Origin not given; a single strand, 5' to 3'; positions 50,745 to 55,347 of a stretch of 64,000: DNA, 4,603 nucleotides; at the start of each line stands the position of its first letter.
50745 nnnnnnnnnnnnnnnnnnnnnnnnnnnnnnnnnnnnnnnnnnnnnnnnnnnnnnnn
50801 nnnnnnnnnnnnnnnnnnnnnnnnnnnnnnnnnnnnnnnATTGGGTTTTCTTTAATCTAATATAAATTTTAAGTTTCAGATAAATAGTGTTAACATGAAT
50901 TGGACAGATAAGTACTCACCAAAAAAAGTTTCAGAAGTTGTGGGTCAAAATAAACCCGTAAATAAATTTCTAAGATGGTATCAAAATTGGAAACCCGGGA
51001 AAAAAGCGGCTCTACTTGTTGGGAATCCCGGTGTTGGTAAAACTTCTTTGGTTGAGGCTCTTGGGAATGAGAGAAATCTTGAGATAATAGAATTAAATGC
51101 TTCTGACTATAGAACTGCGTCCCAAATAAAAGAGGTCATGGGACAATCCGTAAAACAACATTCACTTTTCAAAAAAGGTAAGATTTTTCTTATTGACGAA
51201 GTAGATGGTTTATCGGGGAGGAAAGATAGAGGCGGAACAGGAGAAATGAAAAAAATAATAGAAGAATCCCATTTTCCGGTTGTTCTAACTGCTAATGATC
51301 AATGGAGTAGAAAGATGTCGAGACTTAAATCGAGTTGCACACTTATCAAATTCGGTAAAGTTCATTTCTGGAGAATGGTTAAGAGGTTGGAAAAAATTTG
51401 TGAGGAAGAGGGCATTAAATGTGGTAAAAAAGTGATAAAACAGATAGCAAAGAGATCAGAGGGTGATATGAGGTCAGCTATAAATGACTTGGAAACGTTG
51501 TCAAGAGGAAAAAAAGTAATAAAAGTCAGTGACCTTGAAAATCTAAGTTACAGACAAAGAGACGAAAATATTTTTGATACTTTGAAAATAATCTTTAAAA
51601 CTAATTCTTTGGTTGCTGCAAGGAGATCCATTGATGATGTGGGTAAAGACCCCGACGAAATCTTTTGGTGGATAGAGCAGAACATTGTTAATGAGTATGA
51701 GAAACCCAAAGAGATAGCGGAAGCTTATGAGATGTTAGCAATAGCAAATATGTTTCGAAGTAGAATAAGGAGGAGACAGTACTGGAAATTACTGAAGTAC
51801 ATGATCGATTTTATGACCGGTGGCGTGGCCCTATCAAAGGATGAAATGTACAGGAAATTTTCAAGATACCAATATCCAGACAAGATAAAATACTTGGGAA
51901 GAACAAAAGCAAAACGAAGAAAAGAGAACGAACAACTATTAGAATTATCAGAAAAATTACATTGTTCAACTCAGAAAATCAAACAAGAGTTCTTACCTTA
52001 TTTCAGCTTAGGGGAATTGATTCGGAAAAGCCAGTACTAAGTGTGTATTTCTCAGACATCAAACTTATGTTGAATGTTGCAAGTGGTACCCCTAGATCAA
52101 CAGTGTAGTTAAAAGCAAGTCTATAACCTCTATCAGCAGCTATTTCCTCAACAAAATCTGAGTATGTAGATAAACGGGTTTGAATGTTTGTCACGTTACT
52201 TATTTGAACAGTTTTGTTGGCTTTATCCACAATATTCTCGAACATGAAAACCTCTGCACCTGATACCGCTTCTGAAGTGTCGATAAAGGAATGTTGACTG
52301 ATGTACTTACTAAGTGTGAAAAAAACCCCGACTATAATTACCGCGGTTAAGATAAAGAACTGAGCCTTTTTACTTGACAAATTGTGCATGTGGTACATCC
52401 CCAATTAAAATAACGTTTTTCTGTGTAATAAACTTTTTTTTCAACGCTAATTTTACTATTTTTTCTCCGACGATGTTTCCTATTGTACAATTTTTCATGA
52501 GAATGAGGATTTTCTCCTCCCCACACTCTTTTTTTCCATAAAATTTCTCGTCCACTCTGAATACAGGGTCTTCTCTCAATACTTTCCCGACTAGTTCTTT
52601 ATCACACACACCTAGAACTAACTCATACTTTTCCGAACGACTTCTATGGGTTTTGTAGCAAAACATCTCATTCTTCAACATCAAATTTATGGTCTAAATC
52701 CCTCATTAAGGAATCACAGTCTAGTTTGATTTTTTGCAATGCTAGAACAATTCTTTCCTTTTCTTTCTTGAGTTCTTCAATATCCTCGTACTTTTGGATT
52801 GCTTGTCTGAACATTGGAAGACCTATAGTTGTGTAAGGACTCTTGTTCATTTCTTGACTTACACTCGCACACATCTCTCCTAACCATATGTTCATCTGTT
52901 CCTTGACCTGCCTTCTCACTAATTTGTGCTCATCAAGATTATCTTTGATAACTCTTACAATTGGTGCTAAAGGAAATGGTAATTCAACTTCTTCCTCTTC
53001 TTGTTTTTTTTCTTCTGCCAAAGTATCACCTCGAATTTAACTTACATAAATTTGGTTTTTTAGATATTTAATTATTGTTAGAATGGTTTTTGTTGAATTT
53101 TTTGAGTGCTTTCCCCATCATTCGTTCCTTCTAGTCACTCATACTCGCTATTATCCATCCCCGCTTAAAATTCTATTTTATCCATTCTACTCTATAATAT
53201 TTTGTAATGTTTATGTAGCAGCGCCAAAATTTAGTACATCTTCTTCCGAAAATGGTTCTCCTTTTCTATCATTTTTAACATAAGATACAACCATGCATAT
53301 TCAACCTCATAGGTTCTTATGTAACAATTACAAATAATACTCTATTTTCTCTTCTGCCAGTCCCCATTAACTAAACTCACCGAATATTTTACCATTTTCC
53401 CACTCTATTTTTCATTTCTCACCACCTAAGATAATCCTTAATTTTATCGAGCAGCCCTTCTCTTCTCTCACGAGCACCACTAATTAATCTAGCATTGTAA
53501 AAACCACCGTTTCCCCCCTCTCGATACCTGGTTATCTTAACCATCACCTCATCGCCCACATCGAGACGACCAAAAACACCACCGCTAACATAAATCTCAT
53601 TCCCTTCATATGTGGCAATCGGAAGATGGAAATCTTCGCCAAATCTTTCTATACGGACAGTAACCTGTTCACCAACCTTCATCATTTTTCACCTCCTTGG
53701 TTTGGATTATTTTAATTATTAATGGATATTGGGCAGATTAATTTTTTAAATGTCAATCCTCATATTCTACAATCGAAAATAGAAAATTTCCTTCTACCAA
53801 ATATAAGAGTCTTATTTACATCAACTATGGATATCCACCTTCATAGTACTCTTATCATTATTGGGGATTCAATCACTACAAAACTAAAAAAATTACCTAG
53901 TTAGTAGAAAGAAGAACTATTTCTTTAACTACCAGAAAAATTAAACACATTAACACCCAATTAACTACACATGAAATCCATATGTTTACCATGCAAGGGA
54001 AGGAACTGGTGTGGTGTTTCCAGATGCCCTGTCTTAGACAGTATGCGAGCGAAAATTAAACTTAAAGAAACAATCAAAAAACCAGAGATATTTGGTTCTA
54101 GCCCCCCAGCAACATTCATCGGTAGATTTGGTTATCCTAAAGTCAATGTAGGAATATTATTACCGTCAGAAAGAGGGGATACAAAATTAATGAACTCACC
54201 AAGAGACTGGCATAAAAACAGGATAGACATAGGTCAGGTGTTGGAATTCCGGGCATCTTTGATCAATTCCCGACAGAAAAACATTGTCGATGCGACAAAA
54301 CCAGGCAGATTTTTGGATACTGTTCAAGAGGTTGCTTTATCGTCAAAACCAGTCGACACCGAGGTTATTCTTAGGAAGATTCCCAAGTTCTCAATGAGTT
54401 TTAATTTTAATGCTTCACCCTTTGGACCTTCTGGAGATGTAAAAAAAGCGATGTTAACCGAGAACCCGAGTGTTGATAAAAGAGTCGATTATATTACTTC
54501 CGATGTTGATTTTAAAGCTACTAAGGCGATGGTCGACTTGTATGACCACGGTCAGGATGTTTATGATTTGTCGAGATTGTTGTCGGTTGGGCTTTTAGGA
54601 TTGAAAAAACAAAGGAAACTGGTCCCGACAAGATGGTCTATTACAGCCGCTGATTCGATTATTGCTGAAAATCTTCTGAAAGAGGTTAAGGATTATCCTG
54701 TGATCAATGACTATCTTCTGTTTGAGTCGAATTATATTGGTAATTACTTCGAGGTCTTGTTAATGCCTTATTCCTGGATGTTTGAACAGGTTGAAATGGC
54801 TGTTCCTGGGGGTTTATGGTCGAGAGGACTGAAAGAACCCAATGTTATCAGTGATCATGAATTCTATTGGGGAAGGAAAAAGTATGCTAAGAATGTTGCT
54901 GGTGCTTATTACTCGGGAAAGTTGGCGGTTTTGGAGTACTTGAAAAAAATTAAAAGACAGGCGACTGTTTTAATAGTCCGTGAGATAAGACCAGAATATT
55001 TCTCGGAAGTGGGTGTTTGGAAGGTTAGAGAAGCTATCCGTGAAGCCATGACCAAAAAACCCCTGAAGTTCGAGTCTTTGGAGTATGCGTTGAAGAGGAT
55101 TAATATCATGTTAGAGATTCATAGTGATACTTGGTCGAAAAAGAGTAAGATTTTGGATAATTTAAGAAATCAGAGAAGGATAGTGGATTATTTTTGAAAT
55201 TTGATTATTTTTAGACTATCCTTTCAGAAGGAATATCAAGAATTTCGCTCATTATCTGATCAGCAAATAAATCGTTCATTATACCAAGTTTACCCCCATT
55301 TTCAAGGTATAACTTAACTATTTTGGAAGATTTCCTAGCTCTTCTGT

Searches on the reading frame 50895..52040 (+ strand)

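Call 66: search_protein_families(library=pfam, proteins=[window:50895-52040:+], max_evalue=0.00001)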
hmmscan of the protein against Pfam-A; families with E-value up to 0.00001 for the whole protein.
window:50895-52040:+ (381 aa): 5 families
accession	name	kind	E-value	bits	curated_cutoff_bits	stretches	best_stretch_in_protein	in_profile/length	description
PF00004.35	AAA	-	6.3e-15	56.2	21.2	1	40-122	2-85/131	ATPase family associated with various cellular activities (AAA)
PF21960.2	RCF1-5-like_lid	-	6.3e-12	45.7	27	1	163-203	1-42/43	RCF1/5-like, AAA+ ATPase lid domain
PF25361.1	AAA_lid_RFC1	-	4.7e-08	32.8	34.9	1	163-212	6-55/59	RFC1-like, AAA+ ATPase lid domain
PF21328.3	Gp44_lid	-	1.4e-06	28.7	27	1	160-207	8-56/63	Sliding-clamp-loader large subunit, AAA+ ATPase lid domain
PF13401.12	AAA_22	-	4.2e-06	27.5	27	0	36-87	5-59/130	AAA domain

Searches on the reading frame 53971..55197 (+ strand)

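Call 66: search_protein_families(library=pfam, proteins=[window:53971-55197:+], max_evalue=0.00001)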
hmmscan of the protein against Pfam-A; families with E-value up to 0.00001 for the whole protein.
window:53971-55197:+ (408 aa): 2 families
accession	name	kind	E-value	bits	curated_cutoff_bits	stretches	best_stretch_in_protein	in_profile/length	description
PF04894.17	Nre_N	-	3e-95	319.6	25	1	14-284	2-270/270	Archaeal Nre, N-terminal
PF04895.17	Nre_C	-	1.3e-36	125.2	27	1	298-407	2-110/110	Archaeal Nre, C-terminal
